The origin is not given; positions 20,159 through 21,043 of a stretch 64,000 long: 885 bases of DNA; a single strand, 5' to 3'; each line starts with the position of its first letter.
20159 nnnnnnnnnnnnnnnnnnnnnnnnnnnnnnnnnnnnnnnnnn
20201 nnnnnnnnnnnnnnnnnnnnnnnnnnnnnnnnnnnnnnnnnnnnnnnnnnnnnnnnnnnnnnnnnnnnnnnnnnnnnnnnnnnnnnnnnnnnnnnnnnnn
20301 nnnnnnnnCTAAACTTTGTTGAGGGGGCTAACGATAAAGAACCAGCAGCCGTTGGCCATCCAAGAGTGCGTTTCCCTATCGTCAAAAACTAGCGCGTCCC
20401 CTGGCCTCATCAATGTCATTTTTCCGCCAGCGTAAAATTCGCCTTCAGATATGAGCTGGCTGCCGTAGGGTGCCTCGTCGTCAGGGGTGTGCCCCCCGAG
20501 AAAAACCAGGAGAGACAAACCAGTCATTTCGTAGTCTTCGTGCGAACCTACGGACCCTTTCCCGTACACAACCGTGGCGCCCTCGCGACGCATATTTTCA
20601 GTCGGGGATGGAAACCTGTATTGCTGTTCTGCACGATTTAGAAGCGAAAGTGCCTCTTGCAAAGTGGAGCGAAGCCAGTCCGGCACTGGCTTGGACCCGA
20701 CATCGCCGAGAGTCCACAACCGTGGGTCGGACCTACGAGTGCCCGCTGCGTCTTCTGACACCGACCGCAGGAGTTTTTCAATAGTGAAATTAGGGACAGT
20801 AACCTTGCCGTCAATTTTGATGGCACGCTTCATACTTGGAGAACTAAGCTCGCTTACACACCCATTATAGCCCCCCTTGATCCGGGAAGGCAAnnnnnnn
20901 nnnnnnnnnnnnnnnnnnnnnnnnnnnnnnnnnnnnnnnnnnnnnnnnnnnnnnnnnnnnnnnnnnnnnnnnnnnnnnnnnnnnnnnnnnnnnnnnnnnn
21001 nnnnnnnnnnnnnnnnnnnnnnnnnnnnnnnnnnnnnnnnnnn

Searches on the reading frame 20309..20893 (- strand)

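Call 3: search_protein_families(library=pfam, proteins=[window:20309-20893:-], max_evalue=0.1)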
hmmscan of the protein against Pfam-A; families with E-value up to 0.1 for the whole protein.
window:20309-20893:- (194 aa): 1 family
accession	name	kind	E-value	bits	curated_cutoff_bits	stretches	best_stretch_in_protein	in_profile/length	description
PF07883.17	Cupin_2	-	0.03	14.5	27.2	1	150-181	28-59/70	Cupin domain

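Call 4: search_protein_families(library=phrogs, proteins=[window:20309-20893:-], max_evalue=0.01)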
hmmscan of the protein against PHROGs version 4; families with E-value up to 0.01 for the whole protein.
window:20309-20893:- (194 aa): 0 families
